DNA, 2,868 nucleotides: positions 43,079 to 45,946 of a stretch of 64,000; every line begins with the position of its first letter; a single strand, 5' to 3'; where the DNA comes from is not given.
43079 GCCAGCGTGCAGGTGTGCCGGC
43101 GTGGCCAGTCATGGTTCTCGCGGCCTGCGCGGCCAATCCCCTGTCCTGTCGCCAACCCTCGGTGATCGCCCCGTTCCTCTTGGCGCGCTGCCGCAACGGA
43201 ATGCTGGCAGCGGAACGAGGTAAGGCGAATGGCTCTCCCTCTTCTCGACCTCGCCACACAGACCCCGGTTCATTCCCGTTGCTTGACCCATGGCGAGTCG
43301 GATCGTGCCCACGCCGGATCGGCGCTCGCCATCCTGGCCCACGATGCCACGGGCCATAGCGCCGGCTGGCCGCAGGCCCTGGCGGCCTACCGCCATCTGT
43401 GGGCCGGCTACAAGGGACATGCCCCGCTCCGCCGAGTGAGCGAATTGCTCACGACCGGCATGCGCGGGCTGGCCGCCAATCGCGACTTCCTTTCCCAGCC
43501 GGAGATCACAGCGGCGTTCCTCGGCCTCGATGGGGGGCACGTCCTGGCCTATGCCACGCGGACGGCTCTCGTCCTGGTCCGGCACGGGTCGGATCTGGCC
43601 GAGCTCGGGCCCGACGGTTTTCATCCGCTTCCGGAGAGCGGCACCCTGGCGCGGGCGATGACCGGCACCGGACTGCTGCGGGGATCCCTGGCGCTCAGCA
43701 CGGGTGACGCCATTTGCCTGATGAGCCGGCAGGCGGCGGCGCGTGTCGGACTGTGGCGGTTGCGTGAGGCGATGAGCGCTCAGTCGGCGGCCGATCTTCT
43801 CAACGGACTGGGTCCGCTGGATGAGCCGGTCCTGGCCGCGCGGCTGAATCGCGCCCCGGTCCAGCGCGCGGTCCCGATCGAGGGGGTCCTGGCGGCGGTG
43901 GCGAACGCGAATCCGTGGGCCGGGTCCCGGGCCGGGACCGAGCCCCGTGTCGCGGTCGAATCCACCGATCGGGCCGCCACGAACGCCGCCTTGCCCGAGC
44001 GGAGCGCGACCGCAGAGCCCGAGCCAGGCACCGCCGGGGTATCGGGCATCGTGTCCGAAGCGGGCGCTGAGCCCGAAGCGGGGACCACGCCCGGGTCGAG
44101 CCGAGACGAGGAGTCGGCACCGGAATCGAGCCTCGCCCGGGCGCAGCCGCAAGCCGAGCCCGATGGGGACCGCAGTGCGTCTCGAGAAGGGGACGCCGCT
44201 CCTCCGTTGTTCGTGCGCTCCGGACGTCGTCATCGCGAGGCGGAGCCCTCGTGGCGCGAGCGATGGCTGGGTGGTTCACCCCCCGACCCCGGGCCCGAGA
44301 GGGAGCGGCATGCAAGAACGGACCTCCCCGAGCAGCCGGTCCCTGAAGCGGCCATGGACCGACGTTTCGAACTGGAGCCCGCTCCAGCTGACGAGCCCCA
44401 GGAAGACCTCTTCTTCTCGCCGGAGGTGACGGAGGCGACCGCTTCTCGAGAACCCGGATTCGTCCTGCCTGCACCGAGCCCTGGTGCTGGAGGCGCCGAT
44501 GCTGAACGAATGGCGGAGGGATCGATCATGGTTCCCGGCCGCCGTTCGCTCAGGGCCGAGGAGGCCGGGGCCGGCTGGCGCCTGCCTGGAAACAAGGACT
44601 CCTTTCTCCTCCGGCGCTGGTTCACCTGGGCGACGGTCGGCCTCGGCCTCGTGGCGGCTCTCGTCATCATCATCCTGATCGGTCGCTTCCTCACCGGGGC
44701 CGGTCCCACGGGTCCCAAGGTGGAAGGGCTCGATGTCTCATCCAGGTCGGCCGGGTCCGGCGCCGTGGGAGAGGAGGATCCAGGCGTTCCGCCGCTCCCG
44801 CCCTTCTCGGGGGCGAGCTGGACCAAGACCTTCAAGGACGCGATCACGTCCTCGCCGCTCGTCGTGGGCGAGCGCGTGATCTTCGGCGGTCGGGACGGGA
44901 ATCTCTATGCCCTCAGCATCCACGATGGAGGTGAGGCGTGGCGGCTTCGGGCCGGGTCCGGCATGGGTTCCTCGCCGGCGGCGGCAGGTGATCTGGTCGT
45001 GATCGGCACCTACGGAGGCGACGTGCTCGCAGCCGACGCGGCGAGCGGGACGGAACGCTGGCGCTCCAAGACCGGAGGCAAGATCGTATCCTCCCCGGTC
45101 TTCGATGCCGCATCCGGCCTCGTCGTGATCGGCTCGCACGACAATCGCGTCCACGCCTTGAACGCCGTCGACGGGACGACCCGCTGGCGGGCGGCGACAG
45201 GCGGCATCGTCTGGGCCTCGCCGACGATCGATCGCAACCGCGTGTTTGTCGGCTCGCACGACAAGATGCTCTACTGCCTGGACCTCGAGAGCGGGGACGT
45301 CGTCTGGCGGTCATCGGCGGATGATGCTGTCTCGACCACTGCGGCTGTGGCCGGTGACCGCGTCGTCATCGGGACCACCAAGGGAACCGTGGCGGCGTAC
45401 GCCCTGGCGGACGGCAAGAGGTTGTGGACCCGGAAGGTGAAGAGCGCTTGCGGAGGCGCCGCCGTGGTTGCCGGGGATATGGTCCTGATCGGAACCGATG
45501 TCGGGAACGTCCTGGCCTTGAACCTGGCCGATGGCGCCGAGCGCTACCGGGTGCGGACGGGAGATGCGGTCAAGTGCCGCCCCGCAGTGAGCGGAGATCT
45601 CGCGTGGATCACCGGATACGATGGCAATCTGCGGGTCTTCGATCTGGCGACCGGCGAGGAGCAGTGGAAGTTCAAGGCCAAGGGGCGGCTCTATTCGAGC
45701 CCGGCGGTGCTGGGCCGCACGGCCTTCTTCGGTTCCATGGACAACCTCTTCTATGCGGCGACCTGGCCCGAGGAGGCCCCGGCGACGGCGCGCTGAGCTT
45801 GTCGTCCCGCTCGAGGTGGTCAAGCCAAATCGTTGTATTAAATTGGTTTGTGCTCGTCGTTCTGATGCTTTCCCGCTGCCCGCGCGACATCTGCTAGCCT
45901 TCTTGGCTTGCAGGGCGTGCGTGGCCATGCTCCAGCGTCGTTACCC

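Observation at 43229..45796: Unusual fusion: cytoplasmic PP2C-like domain - TM helix - periplasmic PQQ beta-propeller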

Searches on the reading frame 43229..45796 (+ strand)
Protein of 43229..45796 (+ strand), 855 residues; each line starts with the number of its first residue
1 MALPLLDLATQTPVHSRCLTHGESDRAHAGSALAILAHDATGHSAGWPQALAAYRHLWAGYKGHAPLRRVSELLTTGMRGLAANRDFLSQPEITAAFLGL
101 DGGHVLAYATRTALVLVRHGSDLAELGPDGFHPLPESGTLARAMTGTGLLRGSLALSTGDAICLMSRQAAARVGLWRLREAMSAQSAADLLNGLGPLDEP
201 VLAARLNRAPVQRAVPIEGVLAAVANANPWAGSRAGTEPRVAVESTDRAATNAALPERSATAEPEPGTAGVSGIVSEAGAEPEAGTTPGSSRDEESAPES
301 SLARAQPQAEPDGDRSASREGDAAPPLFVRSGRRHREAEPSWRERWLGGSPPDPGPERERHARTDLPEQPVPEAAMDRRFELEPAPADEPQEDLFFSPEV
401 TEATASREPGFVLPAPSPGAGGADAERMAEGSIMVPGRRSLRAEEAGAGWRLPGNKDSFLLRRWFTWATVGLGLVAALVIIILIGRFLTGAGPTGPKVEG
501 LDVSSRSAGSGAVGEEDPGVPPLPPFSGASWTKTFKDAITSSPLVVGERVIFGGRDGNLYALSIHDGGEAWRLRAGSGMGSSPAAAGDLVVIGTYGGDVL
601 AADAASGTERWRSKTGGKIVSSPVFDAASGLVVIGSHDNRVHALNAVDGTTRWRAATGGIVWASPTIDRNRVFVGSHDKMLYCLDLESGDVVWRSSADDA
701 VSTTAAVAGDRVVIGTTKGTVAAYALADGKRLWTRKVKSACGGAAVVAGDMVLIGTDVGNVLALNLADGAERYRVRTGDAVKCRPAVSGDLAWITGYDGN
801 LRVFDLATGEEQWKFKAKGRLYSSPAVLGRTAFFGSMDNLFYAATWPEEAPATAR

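Call 5: search_protein_families(library=pfam, proteins=[window:43229-45796:+], max_evalue=1)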
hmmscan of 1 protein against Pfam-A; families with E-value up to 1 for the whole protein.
window:43229-45796:+ (855 aa): 16 families
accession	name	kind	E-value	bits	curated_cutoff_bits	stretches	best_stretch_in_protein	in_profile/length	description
PF13570.13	Beta-prop_ACSF4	-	6e-72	243.2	133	4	631-739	63-175/329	Beta-alanine-activating enzyme, beta-propeller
PF13360.13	PQQ_2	-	1.2e-47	163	27.6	3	597-743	3-152/233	Outer membrane protein assembly factor BamB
PF23414.1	Beta-prop_EML_2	-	1.6e-10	41.3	90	2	553-648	16-112/266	Echinoderm microtubule-associated protein second beta-propeller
PF01011.28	PQQ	-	1.1e-09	38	26.7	1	580-691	50-136/595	Glucose/ethanol/alcohol dehydrogenase, beta-propeller domain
PF17005.11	WD40_like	-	1.9e-06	27.9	40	2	670-764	13-107/301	WD40-like domain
PF25293.1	Beta-prop_EMC1_N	-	3e-05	24.2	34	1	668-744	30-110/219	EMC1 N-terminal beta-propeller domain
PF25173.1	Beta-prop_WDR3_1st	-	0.0043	17.2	154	1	589-724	43-182/184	WDR3 first beta-propeller domain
PF25174.1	Beta-prop_THOC3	-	0.019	14.4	305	2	665-736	96-168/272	THOC3 beta-propeller domain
PF24796.1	WDR55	-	0.042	13.3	200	1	588-806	20-250/296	WDR55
PF14783.12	BBS2_Mid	-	0.049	14.2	27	1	669-740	12-79/108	Ciliary BBSome complex subunit 2, middle region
PF24807.1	WD40_CDC20-Fz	-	0.08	12.7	200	0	610-691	44-125/292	CDC20/Fizzy WD40 domain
PF21123.3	Dna2_Rift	-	0.12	13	27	0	537-563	37-63/98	Dna2 Rift barrel domain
PF24814.1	WD40_Prp19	-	0.16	11.4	320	1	587-726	19-164/281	Prp19 WD40 domain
PF25172.1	Beta-prop_WDR3_2nd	-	0.26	10.9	140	0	688-732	29-73/293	WDR3 second beta-propeller domain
PF24817.1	WD40_WDHD1_1st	-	0.27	10.8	109.9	0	702-812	49-163/291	WDHD1 first WD40 domain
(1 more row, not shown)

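Call 6: search_protein_families(library=ncbifam, proteins=[window:43229-45796:+], max_evalue=1)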
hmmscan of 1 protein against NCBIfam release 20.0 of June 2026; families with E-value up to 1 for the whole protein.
window:43229-45796:+ (855 aa): 8 families
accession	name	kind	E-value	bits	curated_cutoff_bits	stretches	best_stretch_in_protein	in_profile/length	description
TIGR03300.1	assembly_YfgL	equivalog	3.7e-51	174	285.2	3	537-656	55-172/377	outer membrane protein assembly factor BamB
NF008351.0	PRK11138.1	equivalog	5.8e-35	120.5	423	4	665-736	116-187/394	outer membrane protein assembly factor BamB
NF053615.1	SerThrKinAfsKStmc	equivalog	1.4e-26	93.4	1300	3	581-727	658-800/809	protein serine/threonine kinase AfsK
TIGR03075.1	PQQ_enz_alc_DH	subfamily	1.7e-19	69.8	480.05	5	557-624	444-512/530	PQQ-dependent dehydrogenase, methanol/ethanol family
TIGR04528.1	acido_non_PQQ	subfamily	1.1e-13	50.8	650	3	598-666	402-470/493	acido-empty-quinoprotein group A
NF041516.1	PA2928_fam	subfamily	5.2e-05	22.8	70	2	711-772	61-124/376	PA2928 family protein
TIGR03074.1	PQQ_membr_DH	subfamily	0.00028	18.9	832.65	1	582-690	208-300/783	membrane-bound PQQ-dependent dehydrogenase, glucose/quinate/shikimate family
NF050114.1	Rv3212_fam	equivalog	0.0088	15.3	150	0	569-612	56-96/393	Rv3212 family protein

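Call 12: find_homologous_proteins(query=window:43229-45793:+, max_evalue=0.00001)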
Query window:43229-45793:+ (855 aa): 11 proteins with E <= 0.00001 among 8000 candidates.
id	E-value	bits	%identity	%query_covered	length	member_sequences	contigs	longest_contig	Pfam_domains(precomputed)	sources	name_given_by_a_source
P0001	0.0e+0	1898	100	100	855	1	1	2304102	PF01011.29,PF13360.14,PF13570.14,PF25293.2,PF23414.2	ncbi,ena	-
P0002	0.0e+0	1637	90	100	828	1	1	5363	PF01011.29,PF13360.14,PF13570.14,PF23414.2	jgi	jgi:outer membrane protein assembly factor BamB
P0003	6.4e-261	887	52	100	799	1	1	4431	PF01011.29,PF13360.14,PF13570.14,PF25293.2,PF23414.2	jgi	jgi:outer membrane protein assembly factor BamB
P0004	3.7e-243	828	56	61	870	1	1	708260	PF13360.14,PF13570.14,PF25293.2,PF23414.2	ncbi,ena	-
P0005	3.8e-238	811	54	63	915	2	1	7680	PF13360.14,PF13570.14,PF23414.2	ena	-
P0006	2.4e-237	809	63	50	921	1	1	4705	PF13360.14,PF13570.14,PF25293.2,PF23414.2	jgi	jgi:outer membrane protein assembly factor BamB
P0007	1.1e-184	635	48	25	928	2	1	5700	PF01011.29,PF13360.14,PF13570.14,PF23414.2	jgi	jgi:outer membrane protein assembly factor BamB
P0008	1.6e-18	85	24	46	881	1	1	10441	PF01011.29,PF13360.14,PF25292.1,PF13570.14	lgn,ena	-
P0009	1.3e-16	78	30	37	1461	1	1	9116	PF13360.14,PF13927.13,PF25292.1,PF13570.14,PF00082.28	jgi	jgi:outer membrane protein assembly factor BamB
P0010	1.0e-13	69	29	27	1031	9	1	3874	PF01011.29,PF07646.22,PF13418.13,PF13360.14,PF24681.2,PF13415.13,PF13570.14,PF24981.2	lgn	-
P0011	1.7e-9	55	41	8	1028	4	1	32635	PF01011.29,PF13360.14,PF13570.14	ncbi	-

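Call 15: find_encoding_contigs(protein=P0001, flank=10000, max_places=3)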
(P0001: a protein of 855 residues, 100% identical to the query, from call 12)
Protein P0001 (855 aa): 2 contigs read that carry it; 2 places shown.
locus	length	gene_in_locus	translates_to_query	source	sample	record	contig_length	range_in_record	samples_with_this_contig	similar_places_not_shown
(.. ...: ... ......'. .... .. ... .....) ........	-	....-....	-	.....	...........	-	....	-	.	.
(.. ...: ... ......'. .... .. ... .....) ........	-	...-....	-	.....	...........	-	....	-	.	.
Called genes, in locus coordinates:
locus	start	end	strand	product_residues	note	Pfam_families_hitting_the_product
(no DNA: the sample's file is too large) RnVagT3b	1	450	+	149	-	?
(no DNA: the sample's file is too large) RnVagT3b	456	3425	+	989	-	PF05547:Peptidase_M6, PF13860:FlgD_ig (faint)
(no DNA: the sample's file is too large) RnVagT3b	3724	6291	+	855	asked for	PF01011:PQQ (faint), PF13360:PQQ_2, PF13570:Beta-prop_ACSF4, PF13570:Beta-prop_ACSF4, PF13360:PQQ_2, PF13570:Beta-prop_ACSF4, PF13360:PQQ_2, PF13570:Beta-prop_ACSF4, +2 more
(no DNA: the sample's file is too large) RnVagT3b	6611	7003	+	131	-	?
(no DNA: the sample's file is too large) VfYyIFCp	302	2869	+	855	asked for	PF01011:PQQ (faint), PF13360:PQQ_2, PF13570:Beta-prop_ACSF4, PF13570:Beta-prop_ACSF4, PF13360:PQQ_2, PF13570:Beta-prop_ACSF4, PF13360:PQQ_2, PF13570:Beta-prop_ACSF4, +2 more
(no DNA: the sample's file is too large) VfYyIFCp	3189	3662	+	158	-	?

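Call 35: find_encoding_contigs(protein=P0005, flank=10000, max_places=3)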
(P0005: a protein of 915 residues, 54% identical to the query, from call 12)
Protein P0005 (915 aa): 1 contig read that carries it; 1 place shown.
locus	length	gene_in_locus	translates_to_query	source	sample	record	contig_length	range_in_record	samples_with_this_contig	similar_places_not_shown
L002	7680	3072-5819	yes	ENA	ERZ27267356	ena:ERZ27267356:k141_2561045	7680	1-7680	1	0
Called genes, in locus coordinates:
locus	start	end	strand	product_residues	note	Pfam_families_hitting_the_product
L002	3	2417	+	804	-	?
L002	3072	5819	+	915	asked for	PF13360:PQQ_2, PF23414:Beta-prop_EML_2 (faint), PF13360:PQQ_2, PF13570:Beta-prop_ACSF4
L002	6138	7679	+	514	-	?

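Call 36: find_encoding_contigs(protein=P0007, flank=10000, max_places=3)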
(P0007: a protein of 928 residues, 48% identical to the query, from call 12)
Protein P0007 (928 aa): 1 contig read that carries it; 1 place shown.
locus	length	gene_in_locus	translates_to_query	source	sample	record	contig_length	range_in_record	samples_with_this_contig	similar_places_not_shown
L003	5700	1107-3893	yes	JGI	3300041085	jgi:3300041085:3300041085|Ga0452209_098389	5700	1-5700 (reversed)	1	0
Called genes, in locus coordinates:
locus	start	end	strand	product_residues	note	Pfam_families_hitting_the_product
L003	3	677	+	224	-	?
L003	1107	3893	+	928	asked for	PF01011:PQQ (faint), PF13360:PQQ_2, PF23414:Beta-prop_EML_2 (faint), PF13570:Beta-prop_ACSF4, PF13360:PQQ_2, PF13570:Beta-prop_ACSF4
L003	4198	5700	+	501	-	?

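Call 38: search_protein_families(library=pfam, proteins=[L002:3-2417:+, L002:6138-7679:+, L003:3-677:+, L003:4198-5700:+], max_evalue=0.001)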
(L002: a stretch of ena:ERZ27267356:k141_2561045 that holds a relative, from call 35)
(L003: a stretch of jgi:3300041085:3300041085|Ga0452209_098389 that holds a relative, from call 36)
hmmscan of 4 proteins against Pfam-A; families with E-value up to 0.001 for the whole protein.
L002:3-2417:+ (804 aa): 2 families
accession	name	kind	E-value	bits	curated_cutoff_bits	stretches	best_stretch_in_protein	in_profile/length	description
PF05547.17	Peptidase_M6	-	9.2e-17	61.7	22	1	12-117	151-272/294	Immune inhibitor A peptidase M6, catalytic domain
PF13860.13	FlgD_ig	-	5.7e-06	26.7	27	1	741-792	25-76/79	FlgD Ig-like domain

L002:6138-7679:+ (514 aa): 3 families
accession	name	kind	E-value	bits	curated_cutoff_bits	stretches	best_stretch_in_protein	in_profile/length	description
PF07517.20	SecA_DEAD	-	6.9e-103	344.3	24.6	1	19-312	6-247/290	SecA DEAD-like domain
PF01043.26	SecA_PP_bind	-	6.5e-08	33.6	23.5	1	409-514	10-84/110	SecA preprotein cross-linking domain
PF00270.35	DEAD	-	0.00026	21.2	26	1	121-236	19-130/167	DEAD/DEAH box helicase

L003:3-677:+ (224 aa): 1 family
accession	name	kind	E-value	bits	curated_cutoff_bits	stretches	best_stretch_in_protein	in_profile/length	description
PF13860.13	FlgD_ig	-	2.3e-05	24.7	27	1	156-211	20-75/79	FlgD Ig-like domain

L003:4198-5700:+ (501 aa): 3 families
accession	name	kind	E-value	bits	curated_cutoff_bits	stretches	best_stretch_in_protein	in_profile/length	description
PF07517.20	SecA_DEAD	-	2.4e-104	349.1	24.6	1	19-384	6-247/290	SecA DEAD-like domain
PF01043.26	SecA_PP_bind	-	4.8e-27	95.2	23.5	1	361-493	9-110/110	SecA preprotein cross-linking domain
PF00270.35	DEAD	-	7.7e-06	26.2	26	1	119-237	17-131/167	DEAD/DEAH box helicase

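Call 41: list_cluster_members(proteins=[P0001, P0004, P0013, P0015, P0012, P0014])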
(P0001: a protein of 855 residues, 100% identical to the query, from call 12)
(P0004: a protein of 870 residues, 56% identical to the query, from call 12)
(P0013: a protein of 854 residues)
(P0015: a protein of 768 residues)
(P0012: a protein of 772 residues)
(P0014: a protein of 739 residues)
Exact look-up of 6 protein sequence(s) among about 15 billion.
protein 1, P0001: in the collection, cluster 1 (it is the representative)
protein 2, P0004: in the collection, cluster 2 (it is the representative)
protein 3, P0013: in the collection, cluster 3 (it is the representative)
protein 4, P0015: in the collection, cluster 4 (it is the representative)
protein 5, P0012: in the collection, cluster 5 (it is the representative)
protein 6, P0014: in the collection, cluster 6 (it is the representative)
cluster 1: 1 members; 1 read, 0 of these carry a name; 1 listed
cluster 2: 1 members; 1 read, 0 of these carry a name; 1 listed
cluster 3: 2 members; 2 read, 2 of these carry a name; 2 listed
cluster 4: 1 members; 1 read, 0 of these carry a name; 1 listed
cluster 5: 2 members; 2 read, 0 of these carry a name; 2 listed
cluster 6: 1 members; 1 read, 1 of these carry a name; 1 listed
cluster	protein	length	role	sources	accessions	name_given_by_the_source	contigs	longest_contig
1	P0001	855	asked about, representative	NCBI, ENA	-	-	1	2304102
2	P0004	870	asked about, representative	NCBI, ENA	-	-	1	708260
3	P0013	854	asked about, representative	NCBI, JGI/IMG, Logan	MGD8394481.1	MAG: PQQ-binding-like beta-propeller repeat protein [Candidatus Eiseniibacteriota ... | outer membrane protein assembly factor BamB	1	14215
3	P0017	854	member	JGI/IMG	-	outer membrane protein assembly factor BamB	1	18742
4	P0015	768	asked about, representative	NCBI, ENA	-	-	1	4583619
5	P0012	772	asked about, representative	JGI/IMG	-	-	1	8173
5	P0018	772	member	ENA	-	-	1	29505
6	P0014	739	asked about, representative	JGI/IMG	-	outer membrane protein assembly factor BamB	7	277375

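Call 51: predict_structure(alignment_id=A5)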
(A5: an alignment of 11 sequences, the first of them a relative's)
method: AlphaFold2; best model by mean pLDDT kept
length: 855 residues; sequences in the alignment: 11
mean_pLDDT: 69.5   pTM: 0.44
mean pLDDT of the five models: 69.5, 69.2, 68.9, 68.9, 67.8
residues with pLDDT >= 90: 338; 70-90: 174; 50-70: 53; < 50: 290
segments of 3 or more residues with pLDDT < 50: 64-66, 212-265, 267-281, 283-325, 327-344, 346-366, 373-385, 387-461, 492-527, 850-855
pLDDT, mean of each block of 10 residues (from residue 1): 78 82 72 91 83 86 64 85 76 89 89 90 85 72 68 89 92 87 91 88 84 38 32 31 32 32 36 34 36 32 27 29 30 31 42 37 38 38 39 32 34 36 31 31 32 42 62 77 61 38 29 34 47 93 95 97 94 92 95 97 96 94 95 97 96 96 93 97 97 96 91 95 96 93 87 93 96 92 88 93 92 91 90 94 78 35
secondary structure, 60 per line:
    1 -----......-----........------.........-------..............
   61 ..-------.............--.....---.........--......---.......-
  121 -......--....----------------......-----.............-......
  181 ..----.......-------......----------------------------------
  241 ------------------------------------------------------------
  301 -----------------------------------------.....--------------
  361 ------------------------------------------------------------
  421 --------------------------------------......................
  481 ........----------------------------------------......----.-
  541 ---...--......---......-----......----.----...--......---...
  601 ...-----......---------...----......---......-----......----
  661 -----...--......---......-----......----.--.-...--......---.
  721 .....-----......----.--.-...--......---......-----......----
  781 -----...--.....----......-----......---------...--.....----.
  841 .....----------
elements in order (helices of 4 or more, strands of 3 or more residues): E6-11 E17-24 E31-39 H47-62 H70-82 H85-89 E93-101 E104-109 E113-119 E122-127 E130-133 E150-155 E161-166 H167-173 H175-182 H187-193 E201-206 H342-346 H459-488 E529-534 E544-546 E549-554 E558-563 E569-574 E584-586 E589-594 E598-603 E609-614 E624-626 E631-636 E640-645 E651-656 E666-668 E671-676 E680-685 E691-696 E706-708 E711-716 E720-725 E731-736 E746-748 E751-756 E760-765 E771-776 E786-788 E791-795 E800-805 E811-816 E826-828 E831-835 E840-845
